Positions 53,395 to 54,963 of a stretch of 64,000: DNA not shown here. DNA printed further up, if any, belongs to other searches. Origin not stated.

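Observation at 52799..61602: Secretion island: PrtD-type T1SS + RTX beta-roll substrate + overlapping GT4 glycosyltransferase, bracketed by two proteins with VPLPA/PEP-CTERM-like sorting tails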

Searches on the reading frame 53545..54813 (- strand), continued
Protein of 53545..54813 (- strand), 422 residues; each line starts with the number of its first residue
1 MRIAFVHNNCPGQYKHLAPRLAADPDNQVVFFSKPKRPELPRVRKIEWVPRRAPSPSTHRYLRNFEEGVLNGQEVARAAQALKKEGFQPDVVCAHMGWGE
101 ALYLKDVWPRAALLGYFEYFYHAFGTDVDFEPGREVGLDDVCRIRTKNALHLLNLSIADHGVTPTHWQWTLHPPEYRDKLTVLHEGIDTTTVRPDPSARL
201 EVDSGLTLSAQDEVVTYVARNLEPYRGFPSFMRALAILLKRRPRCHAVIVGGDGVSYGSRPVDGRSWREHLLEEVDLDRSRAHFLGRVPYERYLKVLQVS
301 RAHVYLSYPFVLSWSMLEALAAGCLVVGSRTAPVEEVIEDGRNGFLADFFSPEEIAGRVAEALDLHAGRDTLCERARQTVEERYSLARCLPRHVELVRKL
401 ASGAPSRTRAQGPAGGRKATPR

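Call 13: find_related_loci(query=A1, collection=genome_contigs, flank=10000)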
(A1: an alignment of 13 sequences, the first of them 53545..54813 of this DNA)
Query A1 (422 aa) in genome_contigs; peptide patterns used: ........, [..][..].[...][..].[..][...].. (x = any residue, [..] = any of these).
600 stretches matched a pattern (row limit reached: there are more); 587 encode a relative of the query (tblastn E <= 1e-3); the best 80 are kept; 80 distinct loci.
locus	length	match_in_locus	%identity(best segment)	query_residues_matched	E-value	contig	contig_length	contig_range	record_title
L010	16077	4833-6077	60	1-420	8e-174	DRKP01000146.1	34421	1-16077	MAG TPA_asm: Sedimenticola thiotaurini isolate HyVt-443 HyVt-443_k145_721637, whole genome shotgun sequence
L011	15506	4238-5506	58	1-420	7e-166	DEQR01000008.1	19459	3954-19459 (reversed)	MAG TPA_asm: Thiobacillus sp. UBA3361 UBA3361_contig_3148, whole genome shotgun sequence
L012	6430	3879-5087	60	1-403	1e-163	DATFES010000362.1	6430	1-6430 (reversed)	MAG TPA_asm: Alphaproteobacteria bacterium isolate SMAG_U8614 k141_1506478, whole genome shotgun sequence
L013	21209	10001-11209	60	1-403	4e-161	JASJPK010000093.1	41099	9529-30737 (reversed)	MAG: Hydrogenophilaceae bacterium isolate MAG_146 NODE_529_length_41099_cov_19.181854, whole genome shotgun sequence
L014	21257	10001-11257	59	1-416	2e-158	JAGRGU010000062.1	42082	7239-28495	MAG: Gammaproteobacteria bacterium isolate HKST-UBA182 2015-01-06_1_(paired)_contig_64812, whole genome shotgun sequence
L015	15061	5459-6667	58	1-403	9e-152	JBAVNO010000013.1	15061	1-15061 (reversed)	MAG: Alphaproteobacteria bacterium isolate MFD03833_ilm_asm_bin3 k127_19705, whole genome shotgun sequence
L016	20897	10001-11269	54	1-421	5e-149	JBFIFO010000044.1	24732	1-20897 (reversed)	MAG: Alphaproteobacteria bacterium isolate Mix_sand11.2021.09.G.3 k141_390896_length_24732_cov_15.4115, whole genome sho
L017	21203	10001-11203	55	1-401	3e-149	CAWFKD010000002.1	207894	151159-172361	MAG: uncultured Alphaproteobacteria bacterium isolate MFD02242.bin.2.142 genome assembly, contig: contig_15844, whole ge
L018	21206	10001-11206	53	1-402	7e-148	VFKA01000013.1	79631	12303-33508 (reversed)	MAG: Rhodospirillales bacterium isolate Bin_16_5 c_000003156606, whole genome shotgun sequence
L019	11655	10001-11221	54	1-403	1e-147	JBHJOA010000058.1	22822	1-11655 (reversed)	MAG: Kiloniellaceae bacterium isolate al_S4C968 S4Ck119_471214, whole genome shotgun sequence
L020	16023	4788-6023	53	1-411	2e-147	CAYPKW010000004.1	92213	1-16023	MAG TPA_asm: uncultured Rhodospirillaceae bacterium isolate SRP119689_co1_13 genome assembly, contig: NODE_220_length_92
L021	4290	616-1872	54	1-413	9e-149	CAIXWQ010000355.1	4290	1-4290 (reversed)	MAG: uncultured delta proteobacterium isolate MJ-time_bin-4440 genome assembly, contig: bin-4440:0355/1422, whole genome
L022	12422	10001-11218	52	1-403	7e-145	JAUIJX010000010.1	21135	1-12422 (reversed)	MAG: Alphaproteobacteria bacterium isolate Co_bin.335 NODE_14131_length_21135_cov_0.880569, whole genome shotgun sequenc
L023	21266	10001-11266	53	1-422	1e-144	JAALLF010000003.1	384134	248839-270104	MAG: Alphaproteobacteria bacterium isolate MH2_Bin57 NODE_8_length_384134_cov_16.007126, whole genome shotgun sequence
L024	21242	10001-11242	53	1-410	3e-144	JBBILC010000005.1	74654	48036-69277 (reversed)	MAG: Coleofasciculaceae cyanobacterium bin_20 isolate PGF172224_bin_20 NODE_220_length_74654_cov_6.169868, whole genome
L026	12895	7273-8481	53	1-403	4e-143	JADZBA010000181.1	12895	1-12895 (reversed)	MAG: Alphaproteobacteria bacterium isolate SJ646 c_000000241569, whole genome shotgun sequence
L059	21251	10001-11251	51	1-416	9e-137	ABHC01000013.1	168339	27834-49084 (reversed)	Alpha proteobacterium BAL199 1103548001520, whole genome shotgun sequence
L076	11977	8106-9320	51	1-403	2e-135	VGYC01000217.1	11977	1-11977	MAG: Planctomycetota bacterium isolate K_Offshore_120m_mx_222 K_Offshore_120m_mx_222_Ga0194131_10009789, whole genome sh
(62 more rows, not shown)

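Call 16: list_cluster_members(proteins=[window:53545-54813:-, window:54810-56612:-, window:56654-58411:-, window:58576-60120:-, window:60799-61602:-, window:52799-53485:+, window:52109-52573:+, window:46300-47373:-, window:29594-30550:+, window:8953-9708:+])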
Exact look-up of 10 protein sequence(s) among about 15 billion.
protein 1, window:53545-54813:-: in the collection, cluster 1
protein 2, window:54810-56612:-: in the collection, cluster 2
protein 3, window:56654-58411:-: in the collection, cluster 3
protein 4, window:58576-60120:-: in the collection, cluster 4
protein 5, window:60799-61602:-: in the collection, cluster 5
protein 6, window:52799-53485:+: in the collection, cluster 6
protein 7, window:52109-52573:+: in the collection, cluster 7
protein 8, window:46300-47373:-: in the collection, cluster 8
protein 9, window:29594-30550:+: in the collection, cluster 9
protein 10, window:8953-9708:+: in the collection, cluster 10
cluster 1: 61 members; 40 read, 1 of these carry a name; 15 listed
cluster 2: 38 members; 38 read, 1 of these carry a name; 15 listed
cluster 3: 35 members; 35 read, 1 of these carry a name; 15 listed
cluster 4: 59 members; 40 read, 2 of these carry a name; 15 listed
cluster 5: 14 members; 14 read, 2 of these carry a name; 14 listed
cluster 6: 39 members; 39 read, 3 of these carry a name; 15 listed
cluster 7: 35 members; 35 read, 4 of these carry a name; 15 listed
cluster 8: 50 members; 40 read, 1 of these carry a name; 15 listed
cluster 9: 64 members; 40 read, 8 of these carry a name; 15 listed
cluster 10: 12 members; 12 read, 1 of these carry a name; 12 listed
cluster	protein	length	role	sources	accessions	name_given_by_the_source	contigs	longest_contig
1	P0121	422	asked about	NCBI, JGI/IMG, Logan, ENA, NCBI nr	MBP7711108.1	MAG: glycosyltransferase family 4 protein [Gammaproteobacteria bacterium] | glycosyltransferase family 4 protein [Gammaproteobacteria bacterium]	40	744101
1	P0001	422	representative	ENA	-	-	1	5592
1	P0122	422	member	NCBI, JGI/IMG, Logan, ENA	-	-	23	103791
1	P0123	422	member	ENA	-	-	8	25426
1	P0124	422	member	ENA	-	-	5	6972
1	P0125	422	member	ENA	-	-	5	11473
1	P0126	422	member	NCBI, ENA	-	-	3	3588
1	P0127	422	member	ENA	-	-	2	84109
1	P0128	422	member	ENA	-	-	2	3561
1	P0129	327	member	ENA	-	-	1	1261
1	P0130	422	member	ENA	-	-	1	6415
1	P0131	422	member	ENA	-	-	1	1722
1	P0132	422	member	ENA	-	-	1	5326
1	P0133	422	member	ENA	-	-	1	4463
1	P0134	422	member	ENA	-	-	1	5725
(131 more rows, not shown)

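Call 17: search_solved_structures(query=window:53545-54813:-, max_evalue=0.001)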
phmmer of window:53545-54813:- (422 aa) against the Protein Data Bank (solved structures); distinct sequences matched with E-value up to 0.001: 6.
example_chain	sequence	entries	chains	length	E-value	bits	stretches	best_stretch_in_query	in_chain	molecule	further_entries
3c4q_A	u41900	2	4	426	7.6e-08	35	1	176-374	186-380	Predicted glycosyltransferases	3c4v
3c48_A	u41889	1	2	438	8.1e-08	34.9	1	176-374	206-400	Predicted glycosyltransferases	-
2r60_A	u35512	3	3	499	1.1e-05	27.9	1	310-402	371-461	Glycosyl transferase, group 1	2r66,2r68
5i45_A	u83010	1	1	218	5.9e-05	25.4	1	224-363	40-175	Glycosyl transferases group 1 family protein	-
2jjm_A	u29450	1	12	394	8.6e-05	24.9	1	281-390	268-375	GLYCOSYL TRANSFERASE, GROUP 1 FAMILY PROTEIN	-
3mbo_A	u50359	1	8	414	9.7e-05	24.7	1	281-390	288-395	Glycosyltransferase, group 1 family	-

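Call 29: search_dna_similar(query=window:53545-54813:-, collection=plasmids, mode=protein, max_rows=30, rows=spread)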
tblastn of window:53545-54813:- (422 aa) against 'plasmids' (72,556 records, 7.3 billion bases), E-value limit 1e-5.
Records with a match: 286; places in all: 300; records where one place covers at least 80% of the query: 272.
Best place of each record, by identity: <60% 286.
By first word of the organism name: Sinorhizobium 69; Phaeobacter 58; Ralstonia 44; Azospirillum 17; Bradyrhizobium 14; Leisingera 13; Ensifer 9; Paracoccus 5; Phyllobacterium 5; Sulfitobacter 4; and 30 more.
By predicted mobility (MOB-suite, as given by PLSDB): non-mobilizable 160; mobilizable 104; conjugative 22.
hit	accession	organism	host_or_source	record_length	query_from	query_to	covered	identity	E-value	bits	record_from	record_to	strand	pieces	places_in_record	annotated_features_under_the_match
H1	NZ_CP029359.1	Azospirillum thermophilum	cell culture,hot spring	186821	1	405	96%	56.2%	3e-135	435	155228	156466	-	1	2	glycosyltransferase family 4 protein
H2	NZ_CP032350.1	Azospirillum brasilense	soil sample,Agricultural field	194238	1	403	95%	52.7%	2e-132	426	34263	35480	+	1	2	glycosyltransferase family 4 protein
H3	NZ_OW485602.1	Rhodovastum atsumiense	-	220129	1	411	97%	47.6%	3e-114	374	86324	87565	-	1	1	glycosyltransferase family 4 protein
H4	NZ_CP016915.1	Ralstonia pseudosolanacearum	Tobacco,tissu sample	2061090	1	397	94%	48.3%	1e-114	375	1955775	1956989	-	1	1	none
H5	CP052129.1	Ralstonia solanacearum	tomato,cell culture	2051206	1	397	94%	47.8%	2e-114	375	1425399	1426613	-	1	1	glycosyltransferase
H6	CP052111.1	Ralstonia solanacearum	tomato,cell culture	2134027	1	397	94%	47.8%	2e-114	375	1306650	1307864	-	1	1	glycosyltransferase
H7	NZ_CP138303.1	Bradyrhizobium japonicum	Glycine max,cell culture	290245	1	419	99%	45.3%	1e-106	352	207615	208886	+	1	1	glycosyltransferase family 4 protein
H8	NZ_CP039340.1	Ralstonia pseudosolanacearum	-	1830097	1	398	94%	47.4%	6e-113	370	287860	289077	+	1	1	none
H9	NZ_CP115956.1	Ralstonia pseudosolanacearum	Solanum tuberosum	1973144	1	397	94%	46.6%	4e-110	362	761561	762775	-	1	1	none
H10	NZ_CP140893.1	Sinorhizobium medicae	Medicago lupulina,whole organism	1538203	1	402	95%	44.3%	1e-101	338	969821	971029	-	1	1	none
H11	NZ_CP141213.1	Sinorhizobium meliloti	alfalfa,Isolate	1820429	1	402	95%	43.8%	2e-98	329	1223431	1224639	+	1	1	none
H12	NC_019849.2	Sinorhizobium meliloti GR4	-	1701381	1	402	95%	43.6%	3e-98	328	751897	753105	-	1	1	none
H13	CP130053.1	Sinorhizobium meliloti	Medicago,Cell culture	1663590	1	402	95%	43.6%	4e-98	328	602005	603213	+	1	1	glycosyltransferase family 4 protein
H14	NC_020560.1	Sinorhizobium meliloti 2011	-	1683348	1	402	95%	43.6%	4e-98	328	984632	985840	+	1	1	none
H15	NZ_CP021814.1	Sinorhizobium meliloti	Medicago truncatula,Single Cell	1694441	1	402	95%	43.6%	4e-98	328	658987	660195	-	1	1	none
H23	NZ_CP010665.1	Phaeobacter inhibens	cell culture,clam larvae aquaculture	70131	1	400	95%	36.9%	4e-78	270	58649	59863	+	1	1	glycosyltransferase family 4 protein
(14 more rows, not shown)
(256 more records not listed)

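Call 30: get_annotated_region(hit=H13, flank=14000)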
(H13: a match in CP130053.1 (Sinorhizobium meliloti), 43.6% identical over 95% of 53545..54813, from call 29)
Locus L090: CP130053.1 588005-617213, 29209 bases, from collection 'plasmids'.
description: Sinorhizobium meliloti strain R14 plasmid pSymB, complete sequence
organism: Sinorhizobium meliloti (NCBI taxid 382)
taxonomy: Bacteria; Pseudomonadota; Alphaproteobacteria; Hyphomicrobiales; Rhizobiaceae; Sinorhizobium; Sinorhizobium meliloti
host: -; source: Medicago,Cell culture; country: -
typing (MOB-suite, as given by PLSDB): mobilizable; relaxase MOBQ
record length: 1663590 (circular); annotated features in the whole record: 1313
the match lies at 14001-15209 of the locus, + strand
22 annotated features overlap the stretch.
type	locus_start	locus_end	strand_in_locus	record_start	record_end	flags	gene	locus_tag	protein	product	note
CDS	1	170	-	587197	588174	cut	-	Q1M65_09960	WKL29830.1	hypothetical protein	-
CDS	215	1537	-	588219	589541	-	-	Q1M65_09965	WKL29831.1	glycosyltransferase family 4 protein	-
CDS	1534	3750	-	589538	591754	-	-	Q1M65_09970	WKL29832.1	hypothetical protein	-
CDS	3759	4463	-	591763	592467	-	-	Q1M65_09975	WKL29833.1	hypothetical protein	-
CDS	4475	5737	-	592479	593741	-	-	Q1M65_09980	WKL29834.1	glycosyltransferase family 4 protein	-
CDS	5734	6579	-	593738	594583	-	-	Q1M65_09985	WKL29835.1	class I SAM-dependent methyltransferase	-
CDS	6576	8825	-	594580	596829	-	-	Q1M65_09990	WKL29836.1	glycosyltransferase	-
CDS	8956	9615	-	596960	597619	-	-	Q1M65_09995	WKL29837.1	calcium-binding protein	-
CDS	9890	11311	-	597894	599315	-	-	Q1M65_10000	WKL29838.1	HlyD family type I secretion periplasmic adaptor subunit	-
CDS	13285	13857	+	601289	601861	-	-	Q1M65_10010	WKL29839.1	MarR family transcriptional regulator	-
CDS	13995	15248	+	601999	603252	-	-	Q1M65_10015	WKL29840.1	glycosyltransferase family 4 protein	-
CDS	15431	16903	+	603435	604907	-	-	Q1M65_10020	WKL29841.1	DUF6212 domain-containing protein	-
CDS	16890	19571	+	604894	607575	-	-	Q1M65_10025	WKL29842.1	glycosyltransferase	-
CDS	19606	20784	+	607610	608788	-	-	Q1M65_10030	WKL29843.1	polysaccharide pyruvyl transferase family protein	-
CDS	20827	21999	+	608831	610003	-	-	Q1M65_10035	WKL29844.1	polysaccharide pyruvyl transferase family protein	-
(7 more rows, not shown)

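Call 32: get_annotated_region(hit=H5, flank=10000)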
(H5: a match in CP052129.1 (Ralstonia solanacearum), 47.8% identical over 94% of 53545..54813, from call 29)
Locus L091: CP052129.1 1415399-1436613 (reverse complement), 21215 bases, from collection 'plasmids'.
description: Ralstonia solanacearum strain FJAT1303.F1 plasmid Plas1, complete sequence
organism: Ralstonia solanacearum (NCBI taxid 305)
taxonomy: Bacteria; Pseudomonadota; Betaproteobacteria; Burkholderiales; Burkholderiaceae; Ralstonia; Ralstonia solanacearum
host: -; source: tomato,cell culture; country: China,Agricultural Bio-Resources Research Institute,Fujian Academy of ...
typing (MOB-suite, as given by PLSDB): mobilizable; relaxase MOBP
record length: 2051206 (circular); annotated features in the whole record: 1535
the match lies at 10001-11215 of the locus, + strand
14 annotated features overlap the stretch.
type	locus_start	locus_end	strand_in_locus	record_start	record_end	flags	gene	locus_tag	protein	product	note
CDS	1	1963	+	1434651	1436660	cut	-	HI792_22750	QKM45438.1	phosphatidylserine/phosphatidylglycerophosphate/ cardiolipin synthase family protein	-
CDS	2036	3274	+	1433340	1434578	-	-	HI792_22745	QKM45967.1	sel1 repeat family protein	-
CDS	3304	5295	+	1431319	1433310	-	-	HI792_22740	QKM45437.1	phosphatidylserine/phosphatidylglycerophosphate/ cardiolipin synthase family protein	-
CDS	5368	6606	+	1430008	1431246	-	-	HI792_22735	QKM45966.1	sel1 repeat family protein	-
CDS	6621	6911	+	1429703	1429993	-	-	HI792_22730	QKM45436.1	PAAR domain-containing protein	-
CDS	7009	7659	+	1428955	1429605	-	-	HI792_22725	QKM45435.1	hypothetical protein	-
CDS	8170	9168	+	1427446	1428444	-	waaC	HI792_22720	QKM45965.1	lipopolysaccharide heptosyltransferase I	-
CDS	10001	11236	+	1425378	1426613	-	-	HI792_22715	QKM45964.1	glycosyltransferase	-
CDS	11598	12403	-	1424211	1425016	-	-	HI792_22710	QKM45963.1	IS5 family transposase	-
CDS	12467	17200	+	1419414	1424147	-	-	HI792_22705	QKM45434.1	hypothetical protein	-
CDS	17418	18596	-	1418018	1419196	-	-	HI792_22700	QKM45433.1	acyltransferase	-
CDS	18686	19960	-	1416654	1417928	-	-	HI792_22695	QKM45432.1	RNA polymerase sigma factor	-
CDS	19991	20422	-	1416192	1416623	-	-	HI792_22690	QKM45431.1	YciI family protein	-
CDS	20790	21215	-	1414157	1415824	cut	-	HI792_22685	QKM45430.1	cyclic peptide export ABC transporter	-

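Call 33: get_annotated_region(hit=H23, flank=10000)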
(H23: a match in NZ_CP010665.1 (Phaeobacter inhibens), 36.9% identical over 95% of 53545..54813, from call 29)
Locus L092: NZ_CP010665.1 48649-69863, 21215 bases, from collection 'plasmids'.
description: Phaeobacter inhibens strain P74 plasmid pP74_d, complete sequence
organism: Phaeobacter inhibens (NCBI taxid 221822)
taxonomy: Bacteria; Pseudomonadota; Alphaproteobacteria; Rhodobacterales; Roseobacteraceae; Phaeobacter; Phaeobacter inhibens
host: -; source: cell culture,clam larvae aquaculture; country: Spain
typing (MOB-suite, as given by PLSDB): non-mobilizable; replicon rep_cluster_735
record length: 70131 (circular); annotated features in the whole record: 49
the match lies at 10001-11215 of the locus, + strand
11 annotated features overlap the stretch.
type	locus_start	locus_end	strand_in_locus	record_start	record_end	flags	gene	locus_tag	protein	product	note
CDS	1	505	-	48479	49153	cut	-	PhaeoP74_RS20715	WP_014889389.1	amino acid ABC transporter permease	GO:0006865 - amino acid transport [Evidence IEA]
CDS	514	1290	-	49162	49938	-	-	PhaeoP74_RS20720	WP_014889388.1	amino acid ABC transporter substrate-binding protein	-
CDS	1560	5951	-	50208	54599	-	-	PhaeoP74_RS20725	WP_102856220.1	non-ribosomal peptide synthetase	-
CDS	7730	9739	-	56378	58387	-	-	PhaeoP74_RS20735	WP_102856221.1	polysaccharide pyruvyl transferase family protein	-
CDS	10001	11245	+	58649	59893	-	-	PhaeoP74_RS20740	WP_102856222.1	glycosyltransferase family 4 protein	-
CDS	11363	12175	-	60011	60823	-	-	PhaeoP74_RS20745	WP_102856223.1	LuxR C-terminal-related transcriptional regulator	GO:0006355 - regulation of DNA-templated transcription [Evidence IEA]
CDS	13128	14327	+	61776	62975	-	-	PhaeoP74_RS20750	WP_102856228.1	LuxR C-terminal-related transcriptional regulator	GO:0006355 - regulation of DNA-templated transcription [Evidence IEA]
CDS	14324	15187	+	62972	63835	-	-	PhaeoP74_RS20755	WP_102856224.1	hypothetical protein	-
CDS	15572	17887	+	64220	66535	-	-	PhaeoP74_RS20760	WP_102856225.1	calcium-binding protein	-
CDS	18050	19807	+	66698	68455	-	-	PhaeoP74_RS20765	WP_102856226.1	type I secretion system permease/ATPase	GO:0030253 - protein secretion by the type I secretion system [Evidence IEA]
CDS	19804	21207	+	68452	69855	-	-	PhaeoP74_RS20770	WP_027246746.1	HlyD family type I secretion periplasmic adaptor subunit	GO:0030253 - protein secretion by the type I secretion system [Evidence IEA]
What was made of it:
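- The same triad, plus a pyruvyl transferase, is on a Phaeobacter plasmid (call 33). The same triad occurs in S. meliloti and Phaeobacter (calls 30, 33).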

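Call 52: get_annotated_region(hit=H1, flank=10000)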
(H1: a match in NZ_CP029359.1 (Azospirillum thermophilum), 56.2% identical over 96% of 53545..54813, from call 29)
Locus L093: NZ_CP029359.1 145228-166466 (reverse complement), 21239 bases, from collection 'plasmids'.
description: Azospirillum thermophilum strain CFH 70021 plasmid unnamed4
organism: Azospirillum thermophilum (NCBI taxid 2202148)
taxonomy: Bacteria; Pseudomonadota; Alphaproteobacteria; Rhodospirillales; Azospirillaceae; Azospirillum; Azospirillum thermophilum
host: -; source: cell culture,hot spring; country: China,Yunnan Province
typing (MOB-suite, as given by PLSDB): non-mobilizable
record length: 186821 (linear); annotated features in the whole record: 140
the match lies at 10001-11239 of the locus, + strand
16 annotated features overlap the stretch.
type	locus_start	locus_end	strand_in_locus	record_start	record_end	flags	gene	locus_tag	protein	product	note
CDS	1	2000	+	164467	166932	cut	-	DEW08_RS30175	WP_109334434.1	glycosyltransferase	-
CDS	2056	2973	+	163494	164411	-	cysD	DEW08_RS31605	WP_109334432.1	sulfate adenylyltransferase subunit CysD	GO:0000103 - sulfate assimilation [Evidence IEA]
CDS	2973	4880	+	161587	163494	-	cysC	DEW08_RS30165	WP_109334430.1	adenylyl-sulfate kinase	GO:0006790 - sulfur compound metabolic process [Evidence IEA]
CDS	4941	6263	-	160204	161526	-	-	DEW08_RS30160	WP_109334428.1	UDP-glucose/GDP-mannose dehydrogenase family protein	-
CDS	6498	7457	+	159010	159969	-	-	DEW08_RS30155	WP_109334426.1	UDP-glucuronic acid decarboxylase family protein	-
CDS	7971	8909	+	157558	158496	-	-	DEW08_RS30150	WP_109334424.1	replication protein RepA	-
CDS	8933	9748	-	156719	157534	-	-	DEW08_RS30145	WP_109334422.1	FkbM family methyltransferase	-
CDS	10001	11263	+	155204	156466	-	-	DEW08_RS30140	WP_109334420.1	glycosyltransferase family 4 protein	-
CDS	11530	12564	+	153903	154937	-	-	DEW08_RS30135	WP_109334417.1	site-specific integrase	GO:0015074 - DNA integration [Evidence IEA]; GO:0006310 - DNA recombination [Evidence IEA]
CDS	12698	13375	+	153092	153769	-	-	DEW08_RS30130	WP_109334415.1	TVP38/TMEM64 family protein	-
CDS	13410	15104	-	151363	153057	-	-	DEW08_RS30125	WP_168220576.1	tetratricopeptide repeat protein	-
CDS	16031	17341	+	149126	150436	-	-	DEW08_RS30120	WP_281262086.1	nucleotide sugar dehydrogenase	-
CDS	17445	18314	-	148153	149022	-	-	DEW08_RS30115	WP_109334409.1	ParB/RepB/Spo0J family partition protein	GO:0007059 - chromosome segregation [Evidence IEA]; GO:0000910 - cytokinesis [Evidence IEA]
CDS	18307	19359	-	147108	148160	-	-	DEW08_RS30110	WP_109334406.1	AAA family ATPase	-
CDS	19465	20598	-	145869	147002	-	-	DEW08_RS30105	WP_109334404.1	glycosyltransferase family 61 protein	GO:0006486 - protein glycosylation [Evidence IEA]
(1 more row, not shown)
